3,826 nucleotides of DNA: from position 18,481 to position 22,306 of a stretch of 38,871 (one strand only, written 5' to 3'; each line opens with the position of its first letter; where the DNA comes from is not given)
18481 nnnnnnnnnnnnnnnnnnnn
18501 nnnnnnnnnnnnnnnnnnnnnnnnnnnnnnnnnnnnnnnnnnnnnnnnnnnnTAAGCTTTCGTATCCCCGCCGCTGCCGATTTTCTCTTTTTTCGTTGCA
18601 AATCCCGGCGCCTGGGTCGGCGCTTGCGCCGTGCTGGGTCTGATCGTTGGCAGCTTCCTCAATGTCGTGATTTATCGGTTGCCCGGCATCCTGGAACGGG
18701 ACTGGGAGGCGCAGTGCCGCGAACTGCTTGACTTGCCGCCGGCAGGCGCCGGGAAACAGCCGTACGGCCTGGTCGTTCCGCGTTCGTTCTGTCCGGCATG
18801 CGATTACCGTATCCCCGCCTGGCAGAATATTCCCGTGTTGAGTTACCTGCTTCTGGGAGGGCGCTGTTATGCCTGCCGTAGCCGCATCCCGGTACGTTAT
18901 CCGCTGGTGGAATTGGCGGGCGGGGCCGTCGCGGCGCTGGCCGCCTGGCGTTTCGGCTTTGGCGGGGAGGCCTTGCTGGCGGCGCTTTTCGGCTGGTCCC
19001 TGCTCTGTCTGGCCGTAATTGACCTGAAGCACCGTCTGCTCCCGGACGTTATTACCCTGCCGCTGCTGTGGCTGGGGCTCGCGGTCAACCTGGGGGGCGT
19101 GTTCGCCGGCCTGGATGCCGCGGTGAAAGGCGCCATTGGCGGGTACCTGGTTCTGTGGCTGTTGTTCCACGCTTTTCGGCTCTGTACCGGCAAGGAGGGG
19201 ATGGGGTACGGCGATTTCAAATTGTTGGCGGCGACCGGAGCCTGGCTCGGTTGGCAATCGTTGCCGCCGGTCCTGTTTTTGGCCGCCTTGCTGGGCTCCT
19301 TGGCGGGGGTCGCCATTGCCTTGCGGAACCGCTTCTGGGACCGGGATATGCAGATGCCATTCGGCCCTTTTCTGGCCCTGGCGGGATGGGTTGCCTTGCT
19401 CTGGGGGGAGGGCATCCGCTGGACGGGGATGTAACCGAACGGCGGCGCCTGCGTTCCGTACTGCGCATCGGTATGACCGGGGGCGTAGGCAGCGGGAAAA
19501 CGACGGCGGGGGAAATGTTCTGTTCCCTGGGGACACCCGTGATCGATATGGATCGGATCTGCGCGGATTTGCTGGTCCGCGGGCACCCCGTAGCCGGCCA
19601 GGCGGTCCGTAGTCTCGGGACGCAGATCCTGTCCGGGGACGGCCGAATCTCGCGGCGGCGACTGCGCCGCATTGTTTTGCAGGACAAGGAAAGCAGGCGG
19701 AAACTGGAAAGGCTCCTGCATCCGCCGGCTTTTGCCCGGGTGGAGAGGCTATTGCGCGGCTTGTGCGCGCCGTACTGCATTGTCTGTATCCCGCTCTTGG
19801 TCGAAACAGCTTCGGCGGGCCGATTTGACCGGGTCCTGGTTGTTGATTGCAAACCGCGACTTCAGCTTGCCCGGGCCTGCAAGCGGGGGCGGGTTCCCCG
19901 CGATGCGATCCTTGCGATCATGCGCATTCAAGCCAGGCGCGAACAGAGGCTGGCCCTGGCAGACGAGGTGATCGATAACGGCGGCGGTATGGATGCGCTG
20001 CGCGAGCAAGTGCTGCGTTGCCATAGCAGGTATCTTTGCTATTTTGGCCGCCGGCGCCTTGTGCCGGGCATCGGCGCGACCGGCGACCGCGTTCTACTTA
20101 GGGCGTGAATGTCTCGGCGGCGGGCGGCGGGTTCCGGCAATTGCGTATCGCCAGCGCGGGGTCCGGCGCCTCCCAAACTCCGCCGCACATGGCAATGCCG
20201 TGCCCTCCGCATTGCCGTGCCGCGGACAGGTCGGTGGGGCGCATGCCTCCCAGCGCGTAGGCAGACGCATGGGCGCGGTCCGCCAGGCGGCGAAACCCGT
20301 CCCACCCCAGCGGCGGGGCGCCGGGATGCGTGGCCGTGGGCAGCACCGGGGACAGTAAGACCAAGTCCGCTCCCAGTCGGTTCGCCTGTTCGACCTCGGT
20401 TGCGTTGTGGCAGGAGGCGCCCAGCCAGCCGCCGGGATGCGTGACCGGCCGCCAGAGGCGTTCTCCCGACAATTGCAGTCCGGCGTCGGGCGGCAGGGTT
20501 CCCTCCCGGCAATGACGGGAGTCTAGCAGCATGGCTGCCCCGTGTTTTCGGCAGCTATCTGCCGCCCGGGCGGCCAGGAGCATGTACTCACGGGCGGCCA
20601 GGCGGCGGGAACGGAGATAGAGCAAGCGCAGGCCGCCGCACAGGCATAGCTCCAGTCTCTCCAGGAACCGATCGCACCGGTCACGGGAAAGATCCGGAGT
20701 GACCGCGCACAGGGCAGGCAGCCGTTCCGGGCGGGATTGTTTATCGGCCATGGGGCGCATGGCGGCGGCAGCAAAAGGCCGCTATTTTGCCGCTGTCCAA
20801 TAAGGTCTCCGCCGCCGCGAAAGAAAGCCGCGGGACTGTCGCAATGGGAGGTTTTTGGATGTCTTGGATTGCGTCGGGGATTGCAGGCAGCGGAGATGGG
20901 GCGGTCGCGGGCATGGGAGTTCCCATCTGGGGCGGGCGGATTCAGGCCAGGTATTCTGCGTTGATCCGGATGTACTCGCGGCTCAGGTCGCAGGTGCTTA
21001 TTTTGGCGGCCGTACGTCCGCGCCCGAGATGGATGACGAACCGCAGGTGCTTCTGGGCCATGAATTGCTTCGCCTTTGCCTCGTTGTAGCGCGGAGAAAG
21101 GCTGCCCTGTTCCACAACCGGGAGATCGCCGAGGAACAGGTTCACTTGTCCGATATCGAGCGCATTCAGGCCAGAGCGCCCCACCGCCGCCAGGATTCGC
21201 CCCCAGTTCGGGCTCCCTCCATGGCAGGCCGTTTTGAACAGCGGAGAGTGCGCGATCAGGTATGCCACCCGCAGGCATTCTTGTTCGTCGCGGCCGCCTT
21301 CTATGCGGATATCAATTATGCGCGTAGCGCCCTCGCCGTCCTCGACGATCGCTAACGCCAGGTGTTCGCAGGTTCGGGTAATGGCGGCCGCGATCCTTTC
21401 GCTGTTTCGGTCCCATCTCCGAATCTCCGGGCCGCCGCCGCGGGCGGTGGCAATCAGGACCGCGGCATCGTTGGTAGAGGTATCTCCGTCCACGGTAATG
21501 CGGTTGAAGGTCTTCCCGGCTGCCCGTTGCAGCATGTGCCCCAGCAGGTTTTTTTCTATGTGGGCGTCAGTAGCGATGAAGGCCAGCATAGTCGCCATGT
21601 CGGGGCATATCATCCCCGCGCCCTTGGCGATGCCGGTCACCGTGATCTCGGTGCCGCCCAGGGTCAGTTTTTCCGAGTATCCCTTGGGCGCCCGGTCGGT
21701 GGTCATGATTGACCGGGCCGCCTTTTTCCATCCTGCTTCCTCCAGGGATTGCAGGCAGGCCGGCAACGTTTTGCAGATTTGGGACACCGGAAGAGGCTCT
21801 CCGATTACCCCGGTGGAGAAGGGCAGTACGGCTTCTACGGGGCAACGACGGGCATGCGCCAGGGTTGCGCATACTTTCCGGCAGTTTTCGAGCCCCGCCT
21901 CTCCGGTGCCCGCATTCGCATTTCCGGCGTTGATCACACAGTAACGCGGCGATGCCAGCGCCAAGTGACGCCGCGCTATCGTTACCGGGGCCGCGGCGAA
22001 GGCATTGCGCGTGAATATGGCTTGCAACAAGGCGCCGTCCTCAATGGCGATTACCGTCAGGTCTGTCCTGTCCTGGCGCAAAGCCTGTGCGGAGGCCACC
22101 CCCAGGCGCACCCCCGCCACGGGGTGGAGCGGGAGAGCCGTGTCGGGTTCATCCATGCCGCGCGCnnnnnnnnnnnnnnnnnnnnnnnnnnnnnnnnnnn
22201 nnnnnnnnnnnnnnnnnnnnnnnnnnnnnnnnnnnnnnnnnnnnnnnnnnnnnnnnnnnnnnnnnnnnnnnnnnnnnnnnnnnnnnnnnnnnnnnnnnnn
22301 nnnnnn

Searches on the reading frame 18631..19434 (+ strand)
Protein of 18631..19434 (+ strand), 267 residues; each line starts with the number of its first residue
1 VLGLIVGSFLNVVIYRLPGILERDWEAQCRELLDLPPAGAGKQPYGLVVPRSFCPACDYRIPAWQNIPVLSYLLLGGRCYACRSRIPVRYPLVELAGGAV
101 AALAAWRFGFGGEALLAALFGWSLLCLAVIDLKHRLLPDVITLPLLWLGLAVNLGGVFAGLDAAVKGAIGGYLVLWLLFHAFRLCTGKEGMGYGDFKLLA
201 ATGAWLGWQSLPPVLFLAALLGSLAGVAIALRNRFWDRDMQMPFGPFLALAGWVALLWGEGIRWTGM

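Call 44: search_protein_families(library=pfam, max_evalue=0.00001, proteins=[window:18631-19434:+])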
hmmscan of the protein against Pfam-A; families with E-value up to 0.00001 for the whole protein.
window:18631-19434:+ (267 aa): 2 families
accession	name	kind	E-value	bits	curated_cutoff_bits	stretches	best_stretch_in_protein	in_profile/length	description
PF06750.18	A24_N_bact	-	1.5e-30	105.6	23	1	2-108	2-84/84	Bacterial Peptidase A24 N-terminal domain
PF01478.23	Peptidase_A24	-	9.6e-28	97.1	26.5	1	119-226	2-103/104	Type IV leader peptidase family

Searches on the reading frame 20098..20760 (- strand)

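Call 44: search_protein_families(library=pfam, max_evalue=0.00001, proteins=[window:20098-20760:-])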
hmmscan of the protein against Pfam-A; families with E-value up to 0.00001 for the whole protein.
window:20098-20760:- (220 aa): 1 family
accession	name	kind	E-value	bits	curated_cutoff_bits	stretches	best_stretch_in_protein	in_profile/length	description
PF02581.23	TMP-TENI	-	3.2e-27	95.5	27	1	19-194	3-179/180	Thiamine monophosphate synthase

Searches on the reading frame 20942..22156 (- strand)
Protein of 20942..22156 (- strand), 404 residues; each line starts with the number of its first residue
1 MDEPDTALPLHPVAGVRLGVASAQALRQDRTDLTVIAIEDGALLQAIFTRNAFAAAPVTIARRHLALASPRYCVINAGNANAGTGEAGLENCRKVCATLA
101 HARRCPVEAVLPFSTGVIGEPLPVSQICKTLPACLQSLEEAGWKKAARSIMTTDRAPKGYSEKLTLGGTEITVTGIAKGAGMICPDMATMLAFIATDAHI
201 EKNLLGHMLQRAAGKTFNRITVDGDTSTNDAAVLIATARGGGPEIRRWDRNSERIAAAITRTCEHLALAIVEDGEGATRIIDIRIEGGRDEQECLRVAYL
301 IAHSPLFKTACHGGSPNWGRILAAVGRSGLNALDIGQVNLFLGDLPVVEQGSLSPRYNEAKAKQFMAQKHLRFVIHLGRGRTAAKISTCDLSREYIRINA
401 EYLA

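Call 44: search_protein_families(library=pfam, max_evalue=0.00001, proteins=[window:20942-22156:-])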
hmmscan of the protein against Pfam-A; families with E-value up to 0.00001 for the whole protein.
window:20942-22156:- (404 aa): 1 family
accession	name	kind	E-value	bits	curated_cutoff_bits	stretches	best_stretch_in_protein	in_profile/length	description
PF01960.23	ArgJ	-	6.2e-128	427.1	32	1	24-402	7-375/377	ArgJ family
